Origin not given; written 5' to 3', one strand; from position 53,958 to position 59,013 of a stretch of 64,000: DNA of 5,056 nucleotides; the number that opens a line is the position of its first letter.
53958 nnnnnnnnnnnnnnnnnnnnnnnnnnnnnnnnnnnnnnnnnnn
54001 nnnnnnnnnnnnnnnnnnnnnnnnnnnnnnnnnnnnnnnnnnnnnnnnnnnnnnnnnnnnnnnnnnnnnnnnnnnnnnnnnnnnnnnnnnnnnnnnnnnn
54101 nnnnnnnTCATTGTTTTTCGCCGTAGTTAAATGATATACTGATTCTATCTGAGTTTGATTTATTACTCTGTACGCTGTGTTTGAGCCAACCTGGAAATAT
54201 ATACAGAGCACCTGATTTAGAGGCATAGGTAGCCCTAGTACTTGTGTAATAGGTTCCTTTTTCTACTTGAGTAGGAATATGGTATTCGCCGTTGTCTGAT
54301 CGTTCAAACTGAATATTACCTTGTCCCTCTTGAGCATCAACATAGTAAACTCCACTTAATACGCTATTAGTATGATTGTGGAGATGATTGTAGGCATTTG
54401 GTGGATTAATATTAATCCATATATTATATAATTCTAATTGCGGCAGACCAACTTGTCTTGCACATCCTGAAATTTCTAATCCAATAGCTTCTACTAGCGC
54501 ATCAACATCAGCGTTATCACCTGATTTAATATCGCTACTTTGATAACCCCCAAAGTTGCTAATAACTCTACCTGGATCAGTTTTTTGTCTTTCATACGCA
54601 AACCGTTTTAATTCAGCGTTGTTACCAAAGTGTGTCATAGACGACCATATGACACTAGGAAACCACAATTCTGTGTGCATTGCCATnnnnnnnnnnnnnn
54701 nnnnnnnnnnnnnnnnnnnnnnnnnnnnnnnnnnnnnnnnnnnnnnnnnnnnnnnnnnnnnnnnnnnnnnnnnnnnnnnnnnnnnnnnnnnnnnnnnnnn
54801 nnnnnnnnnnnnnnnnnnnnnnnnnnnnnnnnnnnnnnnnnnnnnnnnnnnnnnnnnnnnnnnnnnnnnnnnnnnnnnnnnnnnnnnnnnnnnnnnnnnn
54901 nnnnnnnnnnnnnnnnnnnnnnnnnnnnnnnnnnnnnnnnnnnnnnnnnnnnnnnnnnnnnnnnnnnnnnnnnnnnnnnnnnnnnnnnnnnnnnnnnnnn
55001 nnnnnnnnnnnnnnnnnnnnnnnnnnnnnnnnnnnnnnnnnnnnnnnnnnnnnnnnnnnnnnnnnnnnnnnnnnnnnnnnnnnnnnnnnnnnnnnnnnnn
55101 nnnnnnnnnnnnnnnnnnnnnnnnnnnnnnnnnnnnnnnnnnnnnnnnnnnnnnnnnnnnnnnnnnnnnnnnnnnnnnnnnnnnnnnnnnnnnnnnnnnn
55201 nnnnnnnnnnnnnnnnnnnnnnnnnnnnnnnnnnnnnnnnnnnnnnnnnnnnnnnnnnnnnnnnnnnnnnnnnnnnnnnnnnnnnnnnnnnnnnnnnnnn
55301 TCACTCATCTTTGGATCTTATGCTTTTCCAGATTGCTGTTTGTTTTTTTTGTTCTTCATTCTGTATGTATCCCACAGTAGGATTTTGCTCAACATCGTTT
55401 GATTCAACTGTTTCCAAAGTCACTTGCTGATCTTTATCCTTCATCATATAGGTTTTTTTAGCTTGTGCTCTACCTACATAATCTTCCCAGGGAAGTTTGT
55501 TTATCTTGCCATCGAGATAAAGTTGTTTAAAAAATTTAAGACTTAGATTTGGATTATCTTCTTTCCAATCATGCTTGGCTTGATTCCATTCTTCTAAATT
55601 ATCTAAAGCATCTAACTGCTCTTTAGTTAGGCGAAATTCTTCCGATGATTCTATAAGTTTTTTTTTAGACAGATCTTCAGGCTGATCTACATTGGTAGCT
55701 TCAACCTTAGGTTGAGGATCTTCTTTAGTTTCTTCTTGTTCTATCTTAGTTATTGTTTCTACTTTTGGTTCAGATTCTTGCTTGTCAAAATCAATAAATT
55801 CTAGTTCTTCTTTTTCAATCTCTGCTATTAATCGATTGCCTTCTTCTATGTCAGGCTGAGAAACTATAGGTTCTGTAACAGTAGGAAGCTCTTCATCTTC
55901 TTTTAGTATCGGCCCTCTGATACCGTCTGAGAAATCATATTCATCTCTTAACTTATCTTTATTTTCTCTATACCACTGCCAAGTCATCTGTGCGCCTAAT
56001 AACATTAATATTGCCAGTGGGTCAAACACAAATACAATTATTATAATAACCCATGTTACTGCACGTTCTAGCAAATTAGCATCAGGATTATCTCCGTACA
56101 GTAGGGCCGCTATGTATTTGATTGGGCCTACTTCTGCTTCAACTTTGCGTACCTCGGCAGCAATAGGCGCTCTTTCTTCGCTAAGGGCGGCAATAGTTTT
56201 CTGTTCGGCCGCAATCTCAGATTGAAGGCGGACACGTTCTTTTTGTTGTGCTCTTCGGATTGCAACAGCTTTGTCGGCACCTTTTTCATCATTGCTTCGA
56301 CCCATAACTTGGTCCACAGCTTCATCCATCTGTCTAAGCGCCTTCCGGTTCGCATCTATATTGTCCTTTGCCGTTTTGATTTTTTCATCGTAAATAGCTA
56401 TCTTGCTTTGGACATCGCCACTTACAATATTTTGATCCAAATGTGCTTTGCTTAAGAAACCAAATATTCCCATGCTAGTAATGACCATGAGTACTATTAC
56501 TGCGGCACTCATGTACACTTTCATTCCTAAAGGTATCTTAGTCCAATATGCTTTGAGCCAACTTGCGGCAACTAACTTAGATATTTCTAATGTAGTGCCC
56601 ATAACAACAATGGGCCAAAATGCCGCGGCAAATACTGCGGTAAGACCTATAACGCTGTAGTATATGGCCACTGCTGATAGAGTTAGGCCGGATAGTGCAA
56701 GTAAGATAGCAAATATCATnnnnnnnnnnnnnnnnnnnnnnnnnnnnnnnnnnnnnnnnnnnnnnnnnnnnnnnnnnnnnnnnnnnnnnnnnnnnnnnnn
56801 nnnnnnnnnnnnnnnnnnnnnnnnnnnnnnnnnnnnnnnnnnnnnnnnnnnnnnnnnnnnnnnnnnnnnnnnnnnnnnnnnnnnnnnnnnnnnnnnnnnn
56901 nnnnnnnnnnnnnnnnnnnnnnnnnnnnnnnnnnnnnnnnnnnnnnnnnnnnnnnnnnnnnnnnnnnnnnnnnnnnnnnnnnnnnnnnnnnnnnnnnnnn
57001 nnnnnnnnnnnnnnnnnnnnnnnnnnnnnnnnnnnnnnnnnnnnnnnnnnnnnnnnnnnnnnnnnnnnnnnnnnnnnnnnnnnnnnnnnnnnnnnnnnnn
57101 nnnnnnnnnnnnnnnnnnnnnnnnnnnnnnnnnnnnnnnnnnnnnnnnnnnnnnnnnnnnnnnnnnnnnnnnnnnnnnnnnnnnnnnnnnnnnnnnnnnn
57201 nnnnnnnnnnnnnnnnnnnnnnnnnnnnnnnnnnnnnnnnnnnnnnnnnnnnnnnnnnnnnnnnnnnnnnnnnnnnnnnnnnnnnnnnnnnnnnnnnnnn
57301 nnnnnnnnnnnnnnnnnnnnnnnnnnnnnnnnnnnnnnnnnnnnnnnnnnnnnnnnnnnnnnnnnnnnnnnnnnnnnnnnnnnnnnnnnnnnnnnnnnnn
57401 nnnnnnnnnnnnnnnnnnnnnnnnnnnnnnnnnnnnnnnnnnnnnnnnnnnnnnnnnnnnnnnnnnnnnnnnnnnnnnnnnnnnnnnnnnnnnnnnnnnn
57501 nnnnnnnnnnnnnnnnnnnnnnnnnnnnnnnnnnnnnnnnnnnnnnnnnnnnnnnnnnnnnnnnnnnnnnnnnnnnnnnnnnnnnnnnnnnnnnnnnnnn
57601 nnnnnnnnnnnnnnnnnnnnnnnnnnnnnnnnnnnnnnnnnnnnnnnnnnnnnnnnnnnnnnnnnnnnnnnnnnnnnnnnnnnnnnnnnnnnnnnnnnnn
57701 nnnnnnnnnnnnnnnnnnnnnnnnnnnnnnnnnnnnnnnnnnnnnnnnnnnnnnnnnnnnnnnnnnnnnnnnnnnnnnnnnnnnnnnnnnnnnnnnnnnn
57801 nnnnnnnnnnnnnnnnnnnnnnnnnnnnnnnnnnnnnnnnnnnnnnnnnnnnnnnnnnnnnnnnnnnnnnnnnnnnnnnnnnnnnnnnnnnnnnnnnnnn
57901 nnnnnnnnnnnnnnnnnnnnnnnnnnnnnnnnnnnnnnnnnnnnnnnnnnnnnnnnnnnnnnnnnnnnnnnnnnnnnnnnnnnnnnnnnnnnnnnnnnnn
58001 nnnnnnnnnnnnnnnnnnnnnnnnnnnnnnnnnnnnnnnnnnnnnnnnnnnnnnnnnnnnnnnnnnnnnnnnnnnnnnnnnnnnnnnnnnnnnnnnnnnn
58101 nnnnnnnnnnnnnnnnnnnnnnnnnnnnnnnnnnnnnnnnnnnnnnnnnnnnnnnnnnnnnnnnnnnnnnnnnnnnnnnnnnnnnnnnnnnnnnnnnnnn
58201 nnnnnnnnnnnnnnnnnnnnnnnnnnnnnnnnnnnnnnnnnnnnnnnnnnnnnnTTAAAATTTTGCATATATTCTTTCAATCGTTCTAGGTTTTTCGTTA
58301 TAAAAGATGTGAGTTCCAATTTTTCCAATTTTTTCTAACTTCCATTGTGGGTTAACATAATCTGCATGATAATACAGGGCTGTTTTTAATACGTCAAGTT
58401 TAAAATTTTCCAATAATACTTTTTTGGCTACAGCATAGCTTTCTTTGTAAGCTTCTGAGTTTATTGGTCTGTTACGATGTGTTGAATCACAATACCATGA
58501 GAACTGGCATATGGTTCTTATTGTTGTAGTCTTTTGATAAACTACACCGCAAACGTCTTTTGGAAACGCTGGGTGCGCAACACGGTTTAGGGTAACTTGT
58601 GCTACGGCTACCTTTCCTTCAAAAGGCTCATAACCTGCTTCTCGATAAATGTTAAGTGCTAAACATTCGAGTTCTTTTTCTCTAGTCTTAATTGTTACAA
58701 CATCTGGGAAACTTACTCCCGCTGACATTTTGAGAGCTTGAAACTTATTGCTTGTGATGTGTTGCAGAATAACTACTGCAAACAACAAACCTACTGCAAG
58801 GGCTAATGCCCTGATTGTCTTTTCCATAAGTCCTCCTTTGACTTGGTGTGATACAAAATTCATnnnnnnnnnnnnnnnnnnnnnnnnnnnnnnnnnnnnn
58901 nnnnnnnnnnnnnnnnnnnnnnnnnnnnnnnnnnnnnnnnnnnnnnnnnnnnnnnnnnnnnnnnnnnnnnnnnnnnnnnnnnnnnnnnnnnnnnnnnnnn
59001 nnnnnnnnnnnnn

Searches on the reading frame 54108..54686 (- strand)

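Call 39: search_protein_families(library=ncbifam, proteins=[window:54108-54686:-], max_evalue=0.01)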
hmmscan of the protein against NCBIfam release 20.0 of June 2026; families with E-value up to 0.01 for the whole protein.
window:54108-54686:- (192 aa): 1 family
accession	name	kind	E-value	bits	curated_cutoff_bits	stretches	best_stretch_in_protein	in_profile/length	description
TIGR02466.1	TIGR02466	subfamily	8.5e-27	94.3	62.5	1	71-188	76-198/201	TIGR02466 family protein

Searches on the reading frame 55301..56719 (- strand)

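Call 9: search_protein_families(library=pfam, proteins=[window:55301-56719:-], max_evalue=0.01)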
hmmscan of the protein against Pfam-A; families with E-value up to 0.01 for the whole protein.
window:55301-56719:- (472 aa): 2 families
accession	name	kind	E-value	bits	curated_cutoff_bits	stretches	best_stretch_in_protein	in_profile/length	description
PF00335.26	Tetraspanin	-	0.001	19.2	32.1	1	2-116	7-126/225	Tetraspanin family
PF14362.11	DUF4407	-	0.0042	16.9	31.3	1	103-231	132-271/297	Domain of unknown function (DUF4407)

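Call 40: search_protein_families(library=phrogs, proteins=[window:55301-56719:-], max_evalue=0.001)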
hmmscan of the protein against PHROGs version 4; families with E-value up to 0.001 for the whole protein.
window:55301-56719:- (472 aa): 0 families

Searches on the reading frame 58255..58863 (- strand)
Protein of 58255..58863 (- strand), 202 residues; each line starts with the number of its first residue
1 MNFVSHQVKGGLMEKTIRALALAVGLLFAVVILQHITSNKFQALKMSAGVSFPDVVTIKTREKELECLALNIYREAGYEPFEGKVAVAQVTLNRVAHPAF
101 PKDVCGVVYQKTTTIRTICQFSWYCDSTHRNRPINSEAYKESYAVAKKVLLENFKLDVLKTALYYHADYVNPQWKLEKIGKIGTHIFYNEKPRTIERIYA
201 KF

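Call 39: search_protein_families(library=ncbifam, proteins=[window:58255-58863:-], max_evalue=0.01)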
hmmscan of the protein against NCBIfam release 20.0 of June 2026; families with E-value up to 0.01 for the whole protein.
window:58255-58863:- (202 aa): 1 family
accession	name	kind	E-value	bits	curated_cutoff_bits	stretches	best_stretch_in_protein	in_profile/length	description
TIGR02869.1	spore_SleB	equivalog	1.3e-16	61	236.5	1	56-187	80-199/201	spore cortex-lytic enzyme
